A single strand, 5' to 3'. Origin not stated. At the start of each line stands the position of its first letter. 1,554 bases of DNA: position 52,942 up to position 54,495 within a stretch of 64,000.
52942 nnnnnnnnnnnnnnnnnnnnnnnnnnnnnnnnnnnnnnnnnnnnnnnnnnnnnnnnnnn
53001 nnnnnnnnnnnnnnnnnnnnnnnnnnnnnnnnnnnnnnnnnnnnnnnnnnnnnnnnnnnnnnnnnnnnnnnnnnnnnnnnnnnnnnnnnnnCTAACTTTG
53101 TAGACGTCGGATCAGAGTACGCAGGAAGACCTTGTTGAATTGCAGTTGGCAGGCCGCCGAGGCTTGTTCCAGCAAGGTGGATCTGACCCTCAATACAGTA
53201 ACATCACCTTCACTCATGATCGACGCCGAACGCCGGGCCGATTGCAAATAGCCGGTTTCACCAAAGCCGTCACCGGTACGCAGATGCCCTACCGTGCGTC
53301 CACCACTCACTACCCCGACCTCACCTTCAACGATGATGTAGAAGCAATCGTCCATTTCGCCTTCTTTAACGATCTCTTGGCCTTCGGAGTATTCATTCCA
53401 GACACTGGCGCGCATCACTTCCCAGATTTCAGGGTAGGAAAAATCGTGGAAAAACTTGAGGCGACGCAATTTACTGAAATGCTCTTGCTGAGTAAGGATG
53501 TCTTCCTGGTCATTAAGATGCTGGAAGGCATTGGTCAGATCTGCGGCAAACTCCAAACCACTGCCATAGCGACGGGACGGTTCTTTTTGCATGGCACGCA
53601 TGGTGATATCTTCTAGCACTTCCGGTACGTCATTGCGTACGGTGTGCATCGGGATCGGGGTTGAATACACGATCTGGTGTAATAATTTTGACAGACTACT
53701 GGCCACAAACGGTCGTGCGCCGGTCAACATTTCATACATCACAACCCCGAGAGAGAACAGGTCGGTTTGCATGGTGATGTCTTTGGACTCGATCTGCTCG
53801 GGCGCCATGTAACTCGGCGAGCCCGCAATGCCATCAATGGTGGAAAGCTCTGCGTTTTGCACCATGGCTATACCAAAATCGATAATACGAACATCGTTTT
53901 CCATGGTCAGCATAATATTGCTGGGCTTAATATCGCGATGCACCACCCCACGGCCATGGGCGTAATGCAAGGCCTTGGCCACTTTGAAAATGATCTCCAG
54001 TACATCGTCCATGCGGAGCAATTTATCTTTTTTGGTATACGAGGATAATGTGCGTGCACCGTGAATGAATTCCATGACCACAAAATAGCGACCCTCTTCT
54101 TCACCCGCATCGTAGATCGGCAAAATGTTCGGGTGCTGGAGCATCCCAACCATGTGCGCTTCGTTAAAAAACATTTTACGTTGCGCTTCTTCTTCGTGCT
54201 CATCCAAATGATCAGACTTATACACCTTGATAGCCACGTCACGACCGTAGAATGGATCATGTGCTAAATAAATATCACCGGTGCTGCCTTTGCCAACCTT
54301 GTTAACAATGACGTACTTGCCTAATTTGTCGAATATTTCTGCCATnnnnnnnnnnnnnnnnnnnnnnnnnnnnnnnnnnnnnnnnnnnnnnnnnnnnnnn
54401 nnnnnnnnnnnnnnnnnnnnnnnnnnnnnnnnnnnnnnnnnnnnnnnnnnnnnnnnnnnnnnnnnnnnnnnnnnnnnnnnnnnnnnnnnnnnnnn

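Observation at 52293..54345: Tandem kinase module: Hanks kinase fused to a cNMP-binding domain, followed by a minimal kinase-like protein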

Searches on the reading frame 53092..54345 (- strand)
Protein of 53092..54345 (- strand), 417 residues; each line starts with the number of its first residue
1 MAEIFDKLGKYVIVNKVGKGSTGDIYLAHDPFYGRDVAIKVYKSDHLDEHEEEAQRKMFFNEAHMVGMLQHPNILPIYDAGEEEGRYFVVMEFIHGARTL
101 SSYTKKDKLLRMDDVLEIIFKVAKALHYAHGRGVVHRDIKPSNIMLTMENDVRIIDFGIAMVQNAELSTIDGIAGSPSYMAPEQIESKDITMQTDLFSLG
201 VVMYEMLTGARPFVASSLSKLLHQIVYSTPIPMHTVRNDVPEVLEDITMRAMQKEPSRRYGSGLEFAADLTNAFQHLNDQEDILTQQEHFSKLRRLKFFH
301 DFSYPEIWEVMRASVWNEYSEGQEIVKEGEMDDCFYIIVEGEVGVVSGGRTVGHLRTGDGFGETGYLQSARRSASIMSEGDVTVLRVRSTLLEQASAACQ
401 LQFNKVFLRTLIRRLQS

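Call 3: search_protein_families(library=pfam, proteins=[window:53092-54345:-], max_evalue=0.01)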
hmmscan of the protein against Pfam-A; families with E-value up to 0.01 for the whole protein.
window:53092-54345:- (417 aa): 7 families
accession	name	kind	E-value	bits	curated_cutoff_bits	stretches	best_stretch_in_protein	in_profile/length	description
PF00069.31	Pkinase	-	7.1e-53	180.1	31.7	1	11-261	1-253/263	Protein kinase domain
PF07714.23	PK_Tyr_Ser-Thr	-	1.1e-39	136.8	23.1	1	14-259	4-248/258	Protein tyrosine and serine/threonine kinase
PF00027.35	cNMP_binding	-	7.1e-15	55.2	27.5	1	318-394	3-84/89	Cyclic nucleotide-binding domain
PF01636.29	APH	-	4.8e-07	30.2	23.2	1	108-163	146-200/239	Phosphotransferase enzyme family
PF03109.22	ABC1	-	4.2e-06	26.5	22.9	1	87-160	143-214/244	ABC1 atypical kinase-like domain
PF17667.7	Pkinase_fungal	-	0.00041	19.6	24.1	1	98-199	277-379/387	Fungal protein kinase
PF06293.20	Kdo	-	0.0008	19.3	21.3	1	85-157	90-166/207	Lipopolysaccharide kinase (Kdo/WaaP) family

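Call 4: search_protein_families(library=ncbifam, proteins=[window:53092-54345:-], max_evalue=0.01)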
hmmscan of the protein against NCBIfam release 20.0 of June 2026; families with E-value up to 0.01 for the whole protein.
window:53092-54345:- (417 aa): 23 families
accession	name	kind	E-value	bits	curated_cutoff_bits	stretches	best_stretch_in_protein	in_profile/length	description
NF033483.0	PknB_PASTA_kin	equivalog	1.8e-80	271.6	450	1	9-286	7-281/563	Stk1 family PASTA domain-containing Ser/Thr kinase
NF052427.1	StpK7MSMEG_1200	equivalog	1.4e-51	175.7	900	1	7-276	5-271/601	serine/threonine protein kinase StpK7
NF009651.0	PRK13184.1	equivalog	4.6e-49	167.2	839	1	9-275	2-292/932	serine/threonine-protein kinase PknD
NF047741.1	antiphage_MADS6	equivalog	6.4e-48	163.7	460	2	98-284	283-471/612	methylation-associated defense system protein kinase MAD6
TIGR03903.1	TOMM_kin_cyc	equivalog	2.1e-36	125.3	705.75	1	35-262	4-236/1267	TOMM system kinase/cyclase fusion protein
NF038150.1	lanthi_synth_IV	equivalog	1.2e-31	109.9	650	1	9-262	189-445/851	class IV lanthionine synthetase LanL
NF033442.0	BREX_PglW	equivalog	2.6e-27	95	990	1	7-277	202-490/1391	BREX system serine/threonine kinase PglW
NF053615.1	SerThrKinAfsKStmc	equivalog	7e-22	77.9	1300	1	7-230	11-230/809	protein serine/threonine kinase AfsK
NF038151.1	lanthi_synth_III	equivalog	2.9e-18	65.7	575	1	11-256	222-475/833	class III lanthionine synthetase LanKC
NF043056.1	T4SS_LegK1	equivalog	8.2e-16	57.7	550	1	9-204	82-281/516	Dot/Icm T4SS effector kinase LegK1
NF058632.1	SerThrKinPrkT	equivalog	1e-10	41.1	280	1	10-160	22-165/322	serine/threonine protein kinase PrkT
TIGR03724.2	arch_bud32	equivalog_domain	2.1e-08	33.9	125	1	40-164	24-135/193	KEOPS complex kinase/ATPase Bud32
NF011464.0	PRK14879.1-7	equivalog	1.5e-07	31.4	246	1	87-164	81-153/221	Kae1-associated kinase Bud32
NF007174.0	PRK09605.1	equivalog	2.9e-07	29.3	447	1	39-165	366-478/535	bifunctional N(6)-L-threonylcarbamoyladenine synthase/serine/threonine protein kinase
NF011460.0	PRK14879.1-1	equivalog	3.9e-07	29.5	199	1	84-162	83-159/232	Kae1-associated kinase Bud32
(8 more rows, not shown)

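Call 5: search_protein_families(library=padloc, proteins=[window:53092-54345:-], max_evalue=0.01)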
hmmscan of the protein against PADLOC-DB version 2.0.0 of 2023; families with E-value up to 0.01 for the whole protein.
window:53092-54345:- (417 aa): 41 families (the best 25 are shown)
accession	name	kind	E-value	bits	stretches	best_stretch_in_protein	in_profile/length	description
PDLC04042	PD-T4-6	-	4.9e-81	270.6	1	8-284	8-284/292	-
PDLC04061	PD-T4-6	-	1e-77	260.8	1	9-283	16-293/510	-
PDLC04053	PD-T4-6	-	1.8e-77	258.8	1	6-291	6-290/311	-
PDLC04060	PD-T4-6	-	1.7e-76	256.1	1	9-282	8-278/486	-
PDLC04047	PD-T4-6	-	2.1e-72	242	1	8-289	9-288/327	-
PDLC04043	PD-T4-6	-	1.2e-68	230.2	1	6-275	12-279/452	-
PDLC04138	mad6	-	2.7e-68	229.4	1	10-287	52-327/659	mads_6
PDLC04057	PD-T4-6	-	3.4e-67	225.4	1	9-296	8-293/443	-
PDLC04039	PD-T4-6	-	8.7e-65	217.5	1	7-284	12-288/458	-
PDLC04048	PD-T4-6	-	4.5e-63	211.8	1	9-286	10-285/354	-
PDLC04041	PD-T4-6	-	3.9e-60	202.3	1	8-273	27-293/443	-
PDLC04054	PD-T4-6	-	1.5e-59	200.1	1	9-280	11-280/347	-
PDLC04040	PD-T4-6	-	1.5e-58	196.8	1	17-288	2-280/547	-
PDLC04052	PD-T4-6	-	1.6e-54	184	1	10-273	10-276/496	-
PDLC04064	PD-T4-6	-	8.1e-53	177.7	1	6-263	17-270/369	-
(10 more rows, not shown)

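Call 9: find_homologous_proteins(query=window:53092-54345:-)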
Query window:53092-54345:- (417 aa): 7988 proteins with E <= 0.001 among 8000 candidates; the best 120 are listed.
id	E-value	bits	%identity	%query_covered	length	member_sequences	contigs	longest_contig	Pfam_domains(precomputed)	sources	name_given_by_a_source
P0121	2.5e-277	937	100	100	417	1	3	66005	PF07714.24,PF00069.32,PF03109.23,PF00027.36,PF01636.30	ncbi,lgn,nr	ncbi:MAG: protein kinase [Gammaproteobacteria bacterium]|nr:protein kinase [Gammaproteobacteria bact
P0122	8.3e-252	853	90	100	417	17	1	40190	PF07714.24,PF00069.32,PF03109.23,PF00027.36,PF01636.30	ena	-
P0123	1.5e-244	829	86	100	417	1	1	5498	PF07714.24,PF00069.32,PF03109.23,PF00027.36,PF01636.30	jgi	-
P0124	8.2e-231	784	82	100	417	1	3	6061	PF07714.24,PF00069.32,PF03109.23,PF00027.36,PF01636.30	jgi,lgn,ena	-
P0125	8.3e-228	774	85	96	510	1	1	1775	PF07714.24,PF00069.32,PF03109.23,PF00027.36,PF01636.30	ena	-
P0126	4.3e-227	772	82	96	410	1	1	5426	PF07714.24,PF00069.32,PF03109.23,PF00027.36,PF01636.30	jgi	-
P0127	2.8e-224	762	82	100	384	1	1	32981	PF07714.24,PF00069.32,PF03109.23,PF00027.36,PF01163.29,PF17667.8,PF01636.30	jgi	-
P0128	2.3e-195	667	58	65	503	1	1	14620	PF07714.24,PF00069.32,PF00027.36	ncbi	ncbi:MAG: protein kinase [Pseudomonadota bacterium]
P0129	4.8e-186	637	66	100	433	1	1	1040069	PF07714.24,PF00069.32,PF00027.36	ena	-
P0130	2.2e-185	634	66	99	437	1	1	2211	PF07714.24,PF00069.32,PF00027.36,PF01636.30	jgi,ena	-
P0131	8.2e-185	633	66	100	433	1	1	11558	PF07714.24,PF00069.32,PF00027.36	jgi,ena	-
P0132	9.3e-185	632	67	100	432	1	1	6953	PF07714.24,PF00069.32,PF00027.36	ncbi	-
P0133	4.0e-184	630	65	100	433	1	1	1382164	PF07714.24,PF00069.32,PF00027.36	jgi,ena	-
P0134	6.8e-184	629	66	99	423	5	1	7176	PF07714.24,PF00069.32,PF03109.23,PF00027.36,PF01636.30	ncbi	ncbi:MAG: serine/threonine-protein kinase [Pseudomonadota bacterium]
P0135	7.4e-184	629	65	100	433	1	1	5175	PF07714.24,PF00069.32,PF00027.36,PF01636.30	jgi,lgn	-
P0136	1.6e-183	628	66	100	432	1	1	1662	PF07714.24,PF00069.32,PF00027.36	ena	-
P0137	3.3e-183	627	65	99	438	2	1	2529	PF07714.24,PF00069.32,PF00027.36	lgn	-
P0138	4.7e-183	627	65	99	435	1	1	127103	PF07714.24,PF00069.32,PF00027.36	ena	-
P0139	6.1e-183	626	65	99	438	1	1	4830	PF07714.24,PF00069.32,PF00027.36,PF01636.30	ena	-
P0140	9.0e-183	626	66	99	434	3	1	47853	PF07714.24,PF00069.32,PF00027.36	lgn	-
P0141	1.3e-182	625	66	99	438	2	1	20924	PF07714.24,PF00069.32,PF00027.36,PF01636.30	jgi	jgi:serine/threonine protein kinase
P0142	1.4e-181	622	66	99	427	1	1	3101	PF07714.24,PF00069.32,PF03109.23,PF00027.36,PF01636.30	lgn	-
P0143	1.4e-181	622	65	99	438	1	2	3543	PF07714.24,PF00069.32,PF00027.36,PF01636.30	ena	-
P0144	1.6e-181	622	65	99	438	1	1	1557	PF07714.24,PF00069.32,PF00027.36,PF01636.30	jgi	jgi:eukaryotic-like serine/threonine-protein kinase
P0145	2.3e-181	621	65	99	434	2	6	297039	PF07714.24,PF00069.32,PF00027.36,PF17667.8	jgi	-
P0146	3.0e-181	621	65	99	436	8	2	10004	PF07714.24,PF00069.32,PF00027.36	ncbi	-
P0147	3.2e-181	621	64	99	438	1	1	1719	PF07714.24,PF00069.32,PF00027.36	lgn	-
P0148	5.9e-181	620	65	99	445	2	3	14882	PF06293.21,PF07714.24,PF00069.32,PF00027.36,PF01636.30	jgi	jgi:serine/threonine protein kinase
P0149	7.3e-181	620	67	98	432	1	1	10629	PF07714.24,PF00069.32,PF03109.23,PF00027.36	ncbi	-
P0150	7.6e-181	619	64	99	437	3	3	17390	PF07714.24,PF00069.32,PF00027.36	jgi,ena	jgi:serine/threonine protein kinase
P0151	7.9e-181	619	65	100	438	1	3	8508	PF07714.24,PF00069.32,PF00027.36,PF01636.30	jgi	jgi:serine/threonine protein kinase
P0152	9.2e-181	619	64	99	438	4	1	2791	PF07714.24,PF00069.32,PF00027.36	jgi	jgi:serine/threonine protein kinase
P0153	1.1e-180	619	64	100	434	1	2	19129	PF07714.24,PF00069.32,PF00027.36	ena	-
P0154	1.1e-180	619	64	100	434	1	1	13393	PF07714.24,PF00069.32,PF00027.36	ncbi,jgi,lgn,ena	-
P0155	1.2e-180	619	64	100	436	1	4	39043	PF07714.24,PF00069.32,PF00027.36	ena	-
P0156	1.2e-180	619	65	99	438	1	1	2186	PF07714.24,PF00069.32,PF00027.36,PF01636.30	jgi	jgi:serine/threonine protein kinase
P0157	1.4e-180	619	65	99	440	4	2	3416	PF07714.24,PF00069.32,PF00027.36,PF01636.30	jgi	jgi:eukaryotic-like serine/threonine-protein kinase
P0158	1.4e-180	619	66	99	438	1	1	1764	PF07714.24,PF00069.32,PF00027.36,PF01636.30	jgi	jgi:serine/threonine protein kinase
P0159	1.4e-180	619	67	98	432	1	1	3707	PF07714.24,PF00069.32,PF03109.23,PF00027.36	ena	-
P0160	1.6e-180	618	65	99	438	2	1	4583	PF07714.24,PF00069.32,PF00027.36,PF01636.30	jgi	jgi:eukaryotic-like serine/threonine-protein kinase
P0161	1.6e-180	618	65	99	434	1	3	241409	PF07714.24,PF00069.32,PF00027.36,PF17667.8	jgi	-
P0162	1.6e-180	618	65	99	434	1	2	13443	PF07714.24,PF00069.32,PF00027.36,PF17667.8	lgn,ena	-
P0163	1.6e-180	618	65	99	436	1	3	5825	PF07714.24,PF00069.32,PF00027.36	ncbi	-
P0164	1.8e-180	618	64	99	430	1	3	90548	PF07714.24,PF00069.32,PF00027.36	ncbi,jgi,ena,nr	ncbi:MAG TPA: protein kinase [Woeseiaceae bacterium]|jgi:serine/threonine protein kinase|nr:protein 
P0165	2.2e-180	618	64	99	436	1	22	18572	PF07714.24,PF00069.32,PF00027.36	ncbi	-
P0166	2.2e-180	618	64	99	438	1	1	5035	PF07714.24,PF00069.32,PF00027.36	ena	-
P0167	2.5e-180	618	65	99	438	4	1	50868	PF07714.24,PF00069.32,PF00027.36,PF01636.30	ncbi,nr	ncbi:MAG TPA: serine/threonine-protein kinase [Gammaproteobacteria bacterium]|nr:serine/threonine-pr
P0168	2.6e-180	618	64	100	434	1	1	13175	PF07714.24,PF00069.32,PF00027.36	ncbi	-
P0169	2.9e-180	618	64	100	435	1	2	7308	PF07714.24,PF00069.32,PF00027.36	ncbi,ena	-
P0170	3.2e-180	617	65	100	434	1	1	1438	PF07714.24,PF00069.32,PF00027.36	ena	-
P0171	3.2e-180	617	65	100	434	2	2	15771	PF07714.24,PF00069.32,PF00027.36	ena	-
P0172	3.6e-180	617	64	100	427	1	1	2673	PF07714.24,PF00069.32,PF00027.36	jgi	-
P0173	3.8e-180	617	66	99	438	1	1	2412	PF07714.24,PF00069.32,PF00027.36,PF01636.30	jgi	jgi:serine/threonine protein kinase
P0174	3.9e-180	617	64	100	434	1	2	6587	PF07714.24,PF00069.32,PF00027.36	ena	-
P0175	4.0e-180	617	64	100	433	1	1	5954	PF07714.24,PF00069.32,PF00027.36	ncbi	-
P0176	4.1e-180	617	64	100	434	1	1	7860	PF07714.24,PF00069.32,PF00027.36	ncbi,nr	ncbi:MAG: protein kinase [Proteobacteria bacterium]|nr:protein kinase [Pseudomonadota bacterium]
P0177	4.1e-180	617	64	100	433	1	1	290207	PF07714.24,PF00069.32,PF00027.36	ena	-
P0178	4.8e-180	617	64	100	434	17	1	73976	PF07714.24,PF00069.32,PF00027.36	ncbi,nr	ncbi:MAG: protein kinase [Proteobacteria bacterium]|nr:protein kinase [Pseudomonadota bacterium]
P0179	6.0e-180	617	65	99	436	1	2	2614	PF07714.24,PF00069.32,PF00027.36,PF01636.30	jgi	jgi:serine/threonine protein kinase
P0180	6.0e-180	617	64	98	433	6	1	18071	PF07714.24,PF00069.32,PF00027.36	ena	-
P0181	6.7e-180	616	65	100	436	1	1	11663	PF07714.24,PF00069.32,PF00027.36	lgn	-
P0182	7.6e-180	616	65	99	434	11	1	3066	PF07714.24,PF00069.32,PF00027.36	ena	-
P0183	7.7e-180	616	64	100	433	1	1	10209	PF07714.24,PF00069.32,PF00027.36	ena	-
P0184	7.7e-180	616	64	100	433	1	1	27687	PF07714.24,PF00069.32,PF00027.36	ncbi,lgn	ncbi:MAG: serine/threonine-protein kinase [Pseudomonadota bacterium]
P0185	8.0e-180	616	65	99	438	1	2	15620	PF07714.24,PF00069.32,PF00027.36,PF01636.30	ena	-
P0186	8.5e-180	616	65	99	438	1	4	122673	PF07714.24,PF00069.32,PF00027.36,PF01636.30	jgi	jgi:serine/threonine protein kinase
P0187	9.2e-180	616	64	99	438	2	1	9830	PF07714.24,PF00069.32,PF00027.36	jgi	jgi:serine/threonine protein kinase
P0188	9.5e-180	616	65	99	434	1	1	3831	PF07714.24,PF00069.32,PF00027.36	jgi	jgi:serine/threonine protein kinase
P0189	9.7e-180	616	65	99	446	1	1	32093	PF07714.24,PF00069.32,PF00027.36,PF01636.30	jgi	jgi:serine/threonine protein kinase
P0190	1.0e-179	616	64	100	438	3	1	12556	PF07714.24,PF00069.32,PF00027.36,PF01636.30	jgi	jgi:serine/threonine protein kinase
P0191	1.0e-179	616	65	99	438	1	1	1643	PF07714.24,PF00069.32,PF00027.36,PF01636.30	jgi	jgi:serine/threonine protein kinase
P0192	1.0e-179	616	64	100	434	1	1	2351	PF07714.24,PF00069.32,PF00027.36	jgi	jgi:serine/threonine protein kinase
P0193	1.1e-179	616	64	99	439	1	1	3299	PF07714.24,PF00069.32,PF00027.36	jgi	jgi:eukaryotic-like serine/threonine-protein kinase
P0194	1.1e-179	616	64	99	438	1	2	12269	PF07714.24,PF00069.32,PF00027.36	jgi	jgi:eukaryotic-like serine/threonine-protein kinase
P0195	1.1e-179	616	64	100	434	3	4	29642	PF07714.24,PF00069.32,PF00027.36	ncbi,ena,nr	ncbi:MAG: protein kinase [Woeseiaceae bacterium]|nr:protein kinase [Woeseiaceae bacterium]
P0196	1.1e-179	616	64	100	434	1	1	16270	PF07714.24,PF00069.32,PF00027.36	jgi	jgi:serine/threonine protein kinase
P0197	1.1e-179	616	66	99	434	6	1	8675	PF07714.24,PF00069.32,PF00027.36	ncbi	-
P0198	1.1e-179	616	65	99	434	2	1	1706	PF07714.24,PF00069.32,PF00027.36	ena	-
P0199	1.2e-179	616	64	99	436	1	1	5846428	PF07714.24,PF00069.32,PF00027.36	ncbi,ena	-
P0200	1.2e-179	616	64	99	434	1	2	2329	PF07714.24,PF00069.32,PF00027.36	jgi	jgi:serine/threonine protein kinase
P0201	1.2e-179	616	65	99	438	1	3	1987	PF07714.24,PF00069.32,PF00027.36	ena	-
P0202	1.2e-179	615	64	99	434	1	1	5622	PF07714.24,PF00069.32,PF00027.36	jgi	jgi:serine/threonine protein kinase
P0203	1.3e-179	615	65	99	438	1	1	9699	PF07714.24,PF00069.32,PF00027.36,PF01636.30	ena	-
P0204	1.3e-179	615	65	100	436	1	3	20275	PF07714.24,PF00069.32,PF00027.36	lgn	-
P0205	1.3e-179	615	64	100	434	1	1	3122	PF07714.24,PF00069.32,PF00027.36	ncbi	-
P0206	1.3e-179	615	64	100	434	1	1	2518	PF07714.24,PF00069.32,PF00027.36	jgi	jgi:serine/threonine protein kinase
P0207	1.3e-179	615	64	99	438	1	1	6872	PF07714.24,PF00069.32,PF00027.36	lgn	-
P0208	1.5e-179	615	64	100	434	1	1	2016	PF07714.24,PF00069.32,PF00027.36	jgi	-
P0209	1.5e-179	615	64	99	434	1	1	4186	PF07714.24,PF00069.32,PF00027.36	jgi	jgi:serine/threonine protein kinase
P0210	1.6e-179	615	64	99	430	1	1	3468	PF07714.24,PF00069.32,PF00027.36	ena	-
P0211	1.6e-179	615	64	99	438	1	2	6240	PF07714.24,PF00069.32,PF00027.36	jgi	jgi:serine/threonine protein kinase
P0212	1.7e-179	615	65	100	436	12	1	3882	PF07714.24,PF00069.32,PF00027.36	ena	-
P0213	1.8e-179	615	64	99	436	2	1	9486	PF07714.24,PF00069.32,PF00027.36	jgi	-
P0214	1.9e-179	615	63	100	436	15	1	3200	PF07714.24,PF00069.32,PF00027.36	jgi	jgi:serine/threonine protein kinase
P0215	1.9e-179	615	63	100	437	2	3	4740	PF07714.24,PF00069.32,PF00027.36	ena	-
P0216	2.1e-179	615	64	99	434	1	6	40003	PF07714.24,PF00069.32,PF00027.36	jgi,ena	jgi:serine/threonine protein kinase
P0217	2.2e-179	615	63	100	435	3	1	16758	PF07714.24,PF00069.32,PF00027.36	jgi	jgi:serine/threonine protein kinase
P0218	2.2e-179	615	64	99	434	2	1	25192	PF07714.24,PF00069.32,PF00027.36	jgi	jgi:serine/threonine protein kinase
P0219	2.2e-179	615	64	99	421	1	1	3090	PF07714.24,PF00069.32,PF00027.36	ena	-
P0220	2.4e-179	614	64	100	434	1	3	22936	PF07714.24,PF00069.32,PF00027.36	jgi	jgi:serine/threonine protein kinase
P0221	2.6e-179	614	64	100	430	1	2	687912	PF07714.24,PF00069.32,PF00027.36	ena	-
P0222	2.7e-179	614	64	100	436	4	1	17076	PF07714.24,PF00069.32,PF00027.36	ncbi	-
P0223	2.8e-179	614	65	99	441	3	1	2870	PF07714.24,PF00069.32,PF00027.36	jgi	jgi:serine/threonine protein kinase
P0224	2.8e-179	614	64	99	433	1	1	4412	PF07714.24,PF00069.32,PF00027.36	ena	-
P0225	3.0e-179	614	64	100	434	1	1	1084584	PF07714.24,PF00069.32,PF00027.36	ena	-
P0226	3.1e-179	614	64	99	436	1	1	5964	PF07714.24,PF00069.32,PF00027.36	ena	-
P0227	3.1e-179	614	64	99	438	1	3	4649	PF07714.24,PF00069.32,PF00027.36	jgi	jgi:serine/threonine protein kinase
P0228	3.1e-179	614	64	99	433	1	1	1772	PF07714.24,PF00069.32,PF00027.36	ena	-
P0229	3.2e-179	614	66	99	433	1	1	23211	PF07714.24,PF00069.32,PF03109.23,PF00027.36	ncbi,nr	ncbi:MAG: protein kinase [Gammaproteobacteria bacterium]|nr:protein kinase [Gammaproteobacteria bact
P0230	3.2e-179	614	65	99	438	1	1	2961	PF07714.24,PF00069.32,PF00027.36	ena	-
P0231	3.3e-179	614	65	99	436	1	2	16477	PF07714.24,PF00069.32,PF00027.36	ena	-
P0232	3.4e-179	614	64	100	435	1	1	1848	PF07714.24,PF00069.32,PF00027.36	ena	-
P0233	3.4e-179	614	64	100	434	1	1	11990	PF07714.24,PF00069.32,PF00027.36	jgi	jgi:serine/threonine protein kinase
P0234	3.4e-179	614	65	99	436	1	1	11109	PF07714.24,PF00069.32,PF00027.36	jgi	jgi:serine/threonine protein kinase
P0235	3.5e-179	614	64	99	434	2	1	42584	PF07714.24,PF00069.32,PF00027.36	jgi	jgi:serine/threonine protein kinase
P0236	3.7e-179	614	64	100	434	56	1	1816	PF07714.24,PF00069.32,PF00027.36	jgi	-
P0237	3.7e-179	614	64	99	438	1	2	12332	PF07714.24,PF00069.32,PF00027.36,PF01636.30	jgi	jgi:serine/threonine protein kinase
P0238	3.9e-179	614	64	100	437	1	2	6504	PF07714.24,PF00069.32,PF00027.36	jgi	jgi:serine/threonine protein kinase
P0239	3.9e-179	614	64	99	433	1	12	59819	PF07714.24,PF00069.32,PF00027.36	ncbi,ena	-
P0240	4.0e-179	614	65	99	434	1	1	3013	PF07714.24,PF00069.32,PF00027.36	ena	-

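Call 18: find_encoding_contigs(protein=P0133, flank=6000, max_places=2)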
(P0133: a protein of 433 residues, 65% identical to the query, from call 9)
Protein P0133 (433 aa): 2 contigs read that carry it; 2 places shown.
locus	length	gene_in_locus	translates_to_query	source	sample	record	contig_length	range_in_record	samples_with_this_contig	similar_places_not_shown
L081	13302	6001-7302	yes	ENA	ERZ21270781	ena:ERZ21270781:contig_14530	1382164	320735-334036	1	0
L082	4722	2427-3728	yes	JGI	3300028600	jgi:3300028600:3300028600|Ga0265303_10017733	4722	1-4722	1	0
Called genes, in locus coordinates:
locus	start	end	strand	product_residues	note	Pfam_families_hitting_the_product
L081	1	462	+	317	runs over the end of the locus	PF00850:Hist_deacetyl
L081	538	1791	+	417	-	PF00464:SHMT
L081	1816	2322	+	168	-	PF22811:Zn_ribbon_NrdR, PF03477:ATP-cone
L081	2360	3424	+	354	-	PF00383:dCMP_cyt_deam_1, PF14437:MafB19-deam (weak), PF01872:RibD_C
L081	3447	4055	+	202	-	PF00926:DHBP_synthase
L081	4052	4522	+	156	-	PF01029:NusB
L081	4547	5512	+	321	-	PF00586:AIRS, PF02769:AIRS_C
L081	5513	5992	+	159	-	PF04608:PgpA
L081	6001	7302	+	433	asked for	PF00069:Pkinase, PF07714:PK_Tyr_Ser-Thr, PF00027:cNMP_binding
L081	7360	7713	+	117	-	PF01588:tRNA_bind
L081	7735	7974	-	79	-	PF02609:Exonuc_VII_S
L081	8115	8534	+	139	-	PF00210:Ferritin (faint), PF02915:Rubrerythrin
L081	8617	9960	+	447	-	PF02754:CCG (weak)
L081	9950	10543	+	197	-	PF12007:DUF3501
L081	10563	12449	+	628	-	PF02518:HATPase_c, PF00204:DNA_gyraseB, PF01751:Toprim, PF00986:DNA_gyraseB_C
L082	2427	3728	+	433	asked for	PF00069:Pkinase, PF07714:PK_Tyr_Ser-Thr, PF00027:cNMP_binding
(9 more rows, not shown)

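Call 19: find_encoding_contigs(protein=P0199, flank=6000, max_places=2)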
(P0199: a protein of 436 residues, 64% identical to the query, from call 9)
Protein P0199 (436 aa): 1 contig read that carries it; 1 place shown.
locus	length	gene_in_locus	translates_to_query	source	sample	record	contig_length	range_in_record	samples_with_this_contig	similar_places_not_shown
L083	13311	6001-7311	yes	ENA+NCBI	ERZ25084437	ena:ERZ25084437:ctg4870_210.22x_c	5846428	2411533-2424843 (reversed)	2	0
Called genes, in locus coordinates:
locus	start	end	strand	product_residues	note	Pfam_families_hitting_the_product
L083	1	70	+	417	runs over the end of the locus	PF00464:SHMT, PF00155:Aminotran_1_2 (weak)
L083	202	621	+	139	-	PF03477:ATP-cone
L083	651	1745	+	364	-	PF00383:dCMP_cyt_deam_1, PF14437:MafB19-deam (weak), PF01872:RibD_C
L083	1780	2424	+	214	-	PF00677:Lum_binding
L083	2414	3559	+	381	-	PF00926:DHBP_synthase, PF00925:GTP_cyclohydro2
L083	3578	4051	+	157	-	PF00885:DMRL_synthase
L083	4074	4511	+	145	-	PF01029:NusB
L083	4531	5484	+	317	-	PF00586:AIRS, PF02769:AIRS_C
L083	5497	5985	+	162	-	PF04608:PgpA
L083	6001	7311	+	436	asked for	PF00069:Pkinase, PF07714:PK_Tyr_Ser-Thr, PF00027:cNMP_binding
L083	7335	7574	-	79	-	PF02609:Exonuc_VII_S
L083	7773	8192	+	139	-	PF00210:Ferritin (faint), PF02915:Rubrerythrin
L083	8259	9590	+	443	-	PF02754:CCG (weak)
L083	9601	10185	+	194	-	PF12007:DUF3501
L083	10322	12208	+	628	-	PF02518:HATPase_c, PF00204:DNA_gyraseB, PF01751:Toprim, PF00986:DNA_gyraseB_C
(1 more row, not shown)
